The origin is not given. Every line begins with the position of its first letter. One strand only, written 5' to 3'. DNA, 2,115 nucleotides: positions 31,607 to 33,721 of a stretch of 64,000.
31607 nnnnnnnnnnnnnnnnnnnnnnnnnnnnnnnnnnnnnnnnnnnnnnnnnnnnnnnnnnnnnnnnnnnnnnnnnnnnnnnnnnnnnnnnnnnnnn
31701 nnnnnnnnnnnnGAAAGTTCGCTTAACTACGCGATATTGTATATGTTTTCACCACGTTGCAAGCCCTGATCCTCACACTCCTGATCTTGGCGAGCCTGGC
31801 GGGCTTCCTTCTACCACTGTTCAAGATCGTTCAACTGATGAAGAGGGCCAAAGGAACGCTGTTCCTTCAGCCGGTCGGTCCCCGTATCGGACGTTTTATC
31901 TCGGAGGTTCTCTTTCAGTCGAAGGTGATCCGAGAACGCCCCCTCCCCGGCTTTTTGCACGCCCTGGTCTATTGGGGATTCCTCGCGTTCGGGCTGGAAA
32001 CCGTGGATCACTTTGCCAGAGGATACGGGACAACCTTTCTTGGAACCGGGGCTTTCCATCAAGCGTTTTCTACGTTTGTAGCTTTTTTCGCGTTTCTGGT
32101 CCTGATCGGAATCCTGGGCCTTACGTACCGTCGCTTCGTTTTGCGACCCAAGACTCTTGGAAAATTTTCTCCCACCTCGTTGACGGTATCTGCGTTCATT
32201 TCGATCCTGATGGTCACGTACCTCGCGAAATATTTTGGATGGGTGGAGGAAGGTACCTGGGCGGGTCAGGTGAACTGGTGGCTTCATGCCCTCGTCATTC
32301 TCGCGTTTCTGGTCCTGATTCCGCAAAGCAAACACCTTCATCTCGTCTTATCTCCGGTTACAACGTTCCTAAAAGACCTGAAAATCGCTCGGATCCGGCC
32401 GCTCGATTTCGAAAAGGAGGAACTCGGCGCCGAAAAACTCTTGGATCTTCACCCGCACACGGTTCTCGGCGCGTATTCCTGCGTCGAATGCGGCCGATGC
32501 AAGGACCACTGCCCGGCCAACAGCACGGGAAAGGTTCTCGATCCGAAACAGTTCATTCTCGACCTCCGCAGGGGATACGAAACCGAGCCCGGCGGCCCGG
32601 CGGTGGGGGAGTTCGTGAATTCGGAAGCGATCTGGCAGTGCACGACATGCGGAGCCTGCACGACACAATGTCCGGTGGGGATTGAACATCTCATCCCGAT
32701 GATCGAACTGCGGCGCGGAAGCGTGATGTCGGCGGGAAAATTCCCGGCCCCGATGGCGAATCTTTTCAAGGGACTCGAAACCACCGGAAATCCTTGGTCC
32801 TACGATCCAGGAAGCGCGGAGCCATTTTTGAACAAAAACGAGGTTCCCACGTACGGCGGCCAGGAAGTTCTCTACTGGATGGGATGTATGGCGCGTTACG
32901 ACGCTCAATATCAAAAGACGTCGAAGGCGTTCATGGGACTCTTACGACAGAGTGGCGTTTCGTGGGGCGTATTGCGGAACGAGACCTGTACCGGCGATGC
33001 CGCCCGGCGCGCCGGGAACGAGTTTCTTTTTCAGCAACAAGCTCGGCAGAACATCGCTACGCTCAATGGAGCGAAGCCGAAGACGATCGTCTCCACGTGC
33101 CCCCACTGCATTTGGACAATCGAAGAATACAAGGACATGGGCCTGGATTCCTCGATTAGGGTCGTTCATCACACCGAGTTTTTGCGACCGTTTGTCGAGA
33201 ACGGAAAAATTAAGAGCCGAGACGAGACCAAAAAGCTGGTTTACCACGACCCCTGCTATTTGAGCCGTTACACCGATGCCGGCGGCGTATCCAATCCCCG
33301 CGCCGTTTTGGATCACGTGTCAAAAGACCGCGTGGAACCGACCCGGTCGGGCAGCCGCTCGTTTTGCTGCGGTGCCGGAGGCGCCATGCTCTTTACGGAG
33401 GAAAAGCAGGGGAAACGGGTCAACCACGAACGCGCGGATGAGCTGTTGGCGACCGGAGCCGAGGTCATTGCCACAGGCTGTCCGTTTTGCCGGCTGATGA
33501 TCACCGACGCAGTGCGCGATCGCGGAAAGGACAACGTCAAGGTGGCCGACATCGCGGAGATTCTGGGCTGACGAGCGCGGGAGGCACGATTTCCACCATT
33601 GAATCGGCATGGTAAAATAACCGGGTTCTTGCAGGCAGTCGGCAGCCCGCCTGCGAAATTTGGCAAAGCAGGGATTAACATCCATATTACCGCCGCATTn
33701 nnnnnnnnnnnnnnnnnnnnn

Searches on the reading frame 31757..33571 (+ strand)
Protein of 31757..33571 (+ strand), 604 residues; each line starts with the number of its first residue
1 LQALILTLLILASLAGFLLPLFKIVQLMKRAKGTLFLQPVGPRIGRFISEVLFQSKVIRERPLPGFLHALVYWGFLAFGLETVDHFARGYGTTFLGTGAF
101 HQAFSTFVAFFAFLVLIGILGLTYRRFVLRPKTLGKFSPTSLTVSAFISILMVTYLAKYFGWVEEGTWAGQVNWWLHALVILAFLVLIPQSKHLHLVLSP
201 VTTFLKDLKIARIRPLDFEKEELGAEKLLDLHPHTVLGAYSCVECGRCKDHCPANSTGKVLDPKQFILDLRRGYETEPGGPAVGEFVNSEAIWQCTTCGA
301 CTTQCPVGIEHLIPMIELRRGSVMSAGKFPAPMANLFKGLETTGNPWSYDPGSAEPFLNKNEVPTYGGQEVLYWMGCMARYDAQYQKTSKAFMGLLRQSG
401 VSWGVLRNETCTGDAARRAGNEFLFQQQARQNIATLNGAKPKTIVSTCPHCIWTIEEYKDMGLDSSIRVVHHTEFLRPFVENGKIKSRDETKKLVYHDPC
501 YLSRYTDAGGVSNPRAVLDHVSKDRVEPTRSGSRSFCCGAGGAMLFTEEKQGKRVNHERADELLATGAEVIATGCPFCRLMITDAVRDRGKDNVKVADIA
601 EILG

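Call 59: search_protein_families(library=ncbifam, proteins=[window:31757-33571:+], max_evalue=0.001)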
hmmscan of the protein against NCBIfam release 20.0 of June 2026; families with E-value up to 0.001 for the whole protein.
window:31757-33571:+ (604 aa): 23 families
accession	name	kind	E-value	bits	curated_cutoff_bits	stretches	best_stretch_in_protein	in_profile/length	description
NF004898.0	PRK06259.1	equivalog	5.5e-42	144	385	1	240-603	134-484/488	fumarate reductase (CoM/CoB) subunit TfrB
NF045670.1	quin_L_LdhH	equivalog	3e-30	105.2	800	1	369-603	467-705/706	L-lactate dehydrogenase (quinone) large subunit LdhH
NF008369.0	PRK11168.1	equivalog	2.5e-22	79.3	278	1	368-584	166-382/401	anaerobic glycerol-3-phosphate dehydrogenase subunit C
NF045663.1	diclust_near_Sec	equivalog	2.9e-18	65.3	530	1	244-591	310-623/759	pyridine nucleotide-disulfide oxidoreductase/dicluster-binding protein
NF045796.1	DsrK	equivalog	4.3e-15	55.3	400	1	465-549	295-379/453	sulfate reduction electron transfer complex DsrMKJOP subunit DsrK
NF045724.1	ferredox_TmcB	equivalog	9.3e-14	50.8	735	1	421-588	237-410/430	electron transfer complex ferredoxin TmcB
NF045711.1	sulf_resp_HmcF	equivalog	5.9e-13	48.4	750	1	378-588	212-427/457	sulfate respiration complex iron-sulfur protein HmcF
NF008434.0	PRK11274.1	equivalog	9.1e-12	44.6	333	1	370-588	169-394/409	glycolate oxidase subunit GlcF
TIGR03379.1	glycerol3P_GlpC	equivalog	1.3e-09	37.4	279.9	1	369-586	162-381/397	anaerobic glycerol-3-phosphate dehydrogenase subunit GlpC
TIGR03290.1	CoB_CoM_SS_C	equivalog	6.8e-08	32.6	160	1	241-320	3-73/144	CoB--CoM heterodisulfide reductase subunit C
TIGR03288.1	CoB_CoM_SS_B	equivalog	1.7e-07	30.8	345.15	1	462-582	111-237/290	CoB--CoM heterodisulfide reductase subunit B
NF041890.1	hdrC_Methbact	equivalog_domain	2.6e-07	30.4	270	1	221-308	10-87/192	ferredoxin:CoB-CoM heterodisulfide reductase subunit HdrC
TIGR00384.1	dhsB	subfamily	6.6e-07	29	88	1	239-311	139-214/222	succinate dehydrogenase and fumarate reductase iron-sulfur protein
NF009226.0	PRK12576.1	equivalog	2.8e-06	26.9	344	1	212-320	122-235/317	succinate dehydrogenase/fumarate reductase iron-sulfur subunit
NF004616.0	PRK05950.1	subfamily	3.3e-06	26.4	228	1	236-317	143-228/238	succinate dehydrogenase iron-sulfur subunit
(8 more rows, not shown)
